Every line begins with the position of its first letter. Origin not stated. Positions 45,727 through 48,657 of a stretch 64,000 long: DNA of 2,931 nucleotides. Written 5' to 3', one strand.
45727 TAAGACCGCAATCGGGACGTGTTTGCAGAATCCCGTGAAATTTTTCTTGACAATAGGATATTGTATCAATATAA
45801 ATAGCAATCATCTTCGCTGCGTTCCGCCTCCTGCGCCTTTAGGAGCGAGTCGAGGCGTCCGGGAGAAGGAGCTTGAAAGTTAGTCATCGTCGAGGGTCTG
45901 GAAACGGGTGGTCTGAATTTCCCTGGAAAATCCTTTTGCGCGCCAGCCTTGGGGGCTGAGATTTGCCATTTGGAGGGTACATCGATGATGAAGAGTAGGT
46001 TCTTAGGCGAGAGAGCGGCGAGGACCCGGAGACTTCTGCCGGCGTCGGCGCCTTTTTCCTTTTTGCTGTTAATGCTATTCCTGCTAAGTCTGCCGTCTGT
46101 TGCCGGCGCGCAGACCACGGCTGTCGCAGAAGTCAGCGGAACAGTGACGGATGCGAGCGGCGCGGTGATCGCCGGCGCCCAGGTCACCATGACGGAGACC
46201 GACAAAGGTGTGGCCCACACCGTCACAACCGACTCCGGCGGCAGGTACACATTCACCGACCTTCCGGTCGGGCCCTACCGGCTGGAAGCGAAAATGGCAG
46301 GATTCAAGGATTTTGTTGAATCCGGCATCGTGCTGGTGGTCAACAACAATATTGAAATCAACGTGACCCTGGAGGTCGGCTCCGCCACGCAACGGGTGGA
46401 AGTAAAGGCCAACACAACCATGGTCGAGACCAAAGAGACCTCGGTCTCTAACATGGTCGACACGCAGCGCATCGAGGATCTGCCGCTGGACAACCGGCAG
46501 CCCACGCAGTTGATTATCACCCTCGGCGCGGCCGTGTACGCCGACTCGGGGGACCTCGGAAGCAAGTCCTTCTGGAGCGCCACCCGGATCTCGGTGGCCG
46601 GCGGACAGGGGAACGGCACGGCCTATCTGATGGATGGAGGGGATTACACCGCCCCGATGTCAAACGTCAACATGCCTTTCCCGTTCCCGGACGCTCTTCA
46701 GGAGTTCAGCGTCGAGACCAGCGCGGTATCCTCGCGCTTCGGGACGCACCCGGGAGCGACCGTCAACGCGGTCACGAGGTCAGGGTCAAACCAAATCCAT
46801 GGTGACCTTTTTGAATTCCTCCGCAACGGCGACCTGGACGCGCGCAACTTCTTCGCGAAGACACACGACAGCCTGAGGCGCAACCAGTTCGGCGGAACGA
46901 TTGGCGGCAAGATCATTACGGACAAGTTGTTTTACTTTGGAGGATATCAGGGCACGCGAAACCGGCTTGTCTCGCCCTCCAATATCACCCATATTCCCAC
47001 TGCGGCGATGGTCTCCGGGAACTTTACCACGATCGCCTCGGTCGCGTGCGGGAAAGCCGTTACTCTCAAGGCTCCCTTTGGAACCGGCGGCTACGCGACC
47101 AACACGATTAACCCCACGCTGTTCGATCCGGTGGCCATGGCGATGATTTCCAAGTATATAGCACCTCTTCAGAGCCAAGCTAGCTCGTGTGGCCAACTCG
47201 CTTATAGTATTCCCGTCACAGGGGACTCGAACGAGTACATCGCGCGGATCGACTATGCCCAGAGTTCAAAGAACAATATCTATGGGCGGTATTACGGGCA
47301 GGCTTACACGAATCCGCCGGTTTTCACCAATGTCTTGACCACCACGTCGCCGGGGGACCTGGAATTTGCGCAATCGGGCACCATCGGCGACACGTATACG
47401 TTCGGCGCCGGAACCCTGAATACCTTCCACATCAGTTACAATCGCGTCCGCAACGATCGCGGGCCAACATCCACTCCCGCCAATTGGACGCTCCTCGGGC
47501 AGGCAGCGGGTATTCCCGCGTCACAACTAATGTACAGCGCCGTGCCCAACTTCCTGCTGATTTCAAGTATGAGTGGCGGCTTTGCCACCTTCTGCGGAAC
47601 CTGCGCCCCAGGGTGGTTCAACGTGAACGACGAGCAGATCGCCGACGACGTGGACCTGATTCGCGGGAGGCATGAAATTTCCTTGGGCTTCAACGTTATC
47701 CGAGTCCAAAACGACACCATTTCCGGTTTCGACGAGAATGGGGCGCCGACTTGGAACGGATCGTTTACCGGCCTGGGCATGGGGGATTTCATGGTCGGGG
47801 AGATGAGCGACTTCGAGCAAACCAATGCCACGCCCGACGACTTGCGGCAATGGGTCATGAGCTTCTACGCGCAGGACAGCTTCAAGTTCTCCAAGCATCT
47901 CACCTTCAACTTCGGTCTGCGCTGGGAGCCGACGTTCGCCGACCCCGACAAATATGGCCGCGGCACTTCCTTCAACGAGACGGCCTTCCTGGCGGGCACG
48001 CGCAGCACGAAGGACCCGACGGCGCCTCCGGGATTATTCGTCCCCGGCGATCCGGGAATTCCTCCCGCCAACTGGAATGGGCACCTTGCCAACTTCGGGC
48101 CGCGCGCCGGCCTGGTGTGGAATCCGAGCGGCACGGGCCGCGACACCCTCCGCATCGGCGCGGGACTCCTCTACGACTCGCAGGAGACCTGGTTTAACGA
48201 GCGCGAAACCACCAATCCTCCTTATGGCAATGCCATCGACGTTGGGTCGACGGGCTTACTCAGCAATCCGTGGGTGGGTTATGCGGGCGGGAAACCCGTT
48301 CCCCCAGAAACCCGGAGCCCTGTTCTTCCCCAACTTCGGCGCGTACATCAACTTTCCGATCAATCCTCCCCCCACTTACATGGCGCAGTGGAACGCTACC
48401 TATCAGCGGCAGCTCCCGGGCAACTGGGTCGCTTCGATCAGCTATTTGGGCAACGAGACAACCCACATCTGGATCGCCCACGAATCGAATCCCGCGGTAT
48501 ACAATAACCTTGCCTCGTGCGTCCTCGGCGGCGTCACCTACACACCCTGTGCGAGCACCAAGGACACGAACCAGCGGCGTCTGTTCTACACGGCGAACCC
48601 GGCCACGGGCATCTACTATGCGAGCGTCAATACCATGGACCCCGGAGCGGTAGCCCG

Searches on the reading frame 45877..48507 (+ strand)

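Call 26: search_protein_families(library=pfam, proteins=[window:45877-48507:+], max_evalue=0.001)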
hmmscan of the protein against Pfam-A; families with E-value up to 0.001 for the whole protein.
window:45877-48507:+ (876 aa): 7 families
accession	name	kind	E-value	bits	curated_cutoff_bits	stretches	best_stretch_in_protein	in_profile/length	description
PF25183.1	OMP_b-brl_4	-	2.2e-102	344.4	30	1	299-813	1-510/838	Outer membrane beta barrel domain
PF13620.12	CarboxypepD_reg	-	1.5e-23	83.3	32.3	1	86-166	2-82/82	Carboxypeptidase regulatory-like domain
PF13715.12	CarbopepD_reg_2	-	3.5e-09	37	32.2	1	86-166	1-77/88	CarboxypepD_reg-like domain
PF17210.9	SdrD_B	-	9.6e-07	29.4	29.7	1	91-140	17-66/112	SdrD B-like domain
PF02369.22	Big_1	-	1e-05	26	34.9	1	77-127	12-65/93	Bacterial Ig-like domain (group 1)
PF17802.7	SpaA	-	2.2e-05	25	23.1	1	91-137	8-57/91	Prealbumin-like fold domain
PF00593.30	TonB_dep_Rec_b-barrel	-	0.00017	22.1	27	1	452-752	13-229/436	TonB dependent receptor-like, beta-barrel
